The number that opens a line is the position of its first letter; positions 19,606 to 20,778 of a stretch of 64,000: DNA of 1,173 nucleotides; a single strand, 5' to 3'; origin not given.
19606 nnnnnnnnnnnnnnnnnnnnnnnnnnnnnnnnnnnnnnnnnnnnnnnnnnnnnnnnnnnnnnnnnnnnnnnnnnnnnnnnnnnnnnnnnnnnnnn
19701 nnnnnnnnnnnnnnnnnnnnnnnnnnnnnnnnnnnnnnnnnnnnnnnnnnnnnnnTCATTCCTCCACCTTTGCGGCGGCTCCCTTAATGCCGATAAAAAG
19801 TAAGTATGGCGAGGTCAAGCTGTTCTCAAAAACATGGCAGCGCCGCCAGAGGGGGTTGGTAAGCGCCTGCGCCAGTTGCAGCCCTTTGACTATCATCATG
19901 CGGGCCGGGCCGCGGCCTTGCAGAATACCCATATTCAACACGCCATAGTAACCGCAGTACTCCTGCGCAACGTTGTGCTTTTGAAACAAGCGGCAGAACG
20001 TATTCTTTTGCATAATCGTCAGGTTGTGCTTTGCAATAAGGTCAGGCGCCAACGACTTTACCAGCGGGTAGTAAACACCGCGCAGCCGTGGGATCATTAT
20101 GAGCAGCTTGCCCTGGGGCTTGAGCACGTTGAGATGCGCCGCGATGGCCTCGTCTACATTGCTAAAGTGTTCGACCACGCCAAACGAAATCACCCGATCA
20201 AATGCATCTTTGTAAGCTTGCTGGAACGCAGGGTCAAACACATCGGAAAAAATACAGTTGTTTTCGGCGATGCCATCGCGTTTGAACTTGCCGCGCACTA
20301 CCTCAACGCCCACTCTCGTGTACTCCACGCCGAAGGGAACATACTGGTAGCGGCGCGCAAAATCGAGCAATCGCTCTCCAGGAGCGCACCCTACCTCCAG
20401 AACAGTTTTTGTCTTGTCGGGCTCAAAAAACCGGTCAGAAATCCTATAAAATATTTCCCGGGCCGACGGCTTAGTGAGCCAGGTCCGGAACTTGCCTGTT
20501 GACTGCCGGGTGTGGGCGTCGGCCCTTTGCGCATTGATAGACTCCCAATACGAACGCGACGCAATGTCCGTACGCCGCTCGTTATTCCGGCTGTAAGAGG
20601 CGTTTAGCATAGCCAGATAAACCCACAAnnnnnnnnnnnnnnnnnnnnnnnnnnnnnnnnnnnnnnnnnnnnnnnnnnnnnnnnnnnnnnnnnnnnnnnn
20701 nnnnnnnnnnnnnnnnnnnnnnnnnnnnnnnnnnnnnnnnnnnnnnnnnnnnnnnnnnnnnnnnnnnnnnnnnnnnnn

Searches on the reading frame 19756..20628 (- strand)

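Call 24: search_protein_families(library=pfam, proteins=[window:19756-20628:-], max_evalue=0.001)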
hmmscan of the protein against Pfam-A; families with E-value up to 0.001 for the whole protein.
window:19756-20628:- (290 aa): 6 families
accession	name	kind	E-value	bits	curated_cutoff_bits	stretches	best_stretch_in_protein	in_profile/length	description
PF13489.12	Methyltransf_23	-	2.7e-15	56.9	27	1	65-219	14-158/164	Methyltransferase domain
PF13847.12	Methyltransf_31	-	1.5e-10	41.4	27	1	71-181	2-113/145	Methyltransferase domain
PF08241.18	Methyltransf_11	-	9.4e-10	39.4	21.2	1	77-177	1-95/95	Methyltransferase domain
PF13649.12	Methyltransf_25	-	2.4e-09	38.2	27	1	76-173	1-97/97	Methyltransferase domain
PF08242.18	Methyltransf_12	-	1.1e-07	32.9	30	1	77-175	1-98/98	Methyltransferase domain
PF02353.26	CMAS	-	2.8e-05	24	27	1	73-177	63-164/273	Mycolic acid cyclopropane synthetase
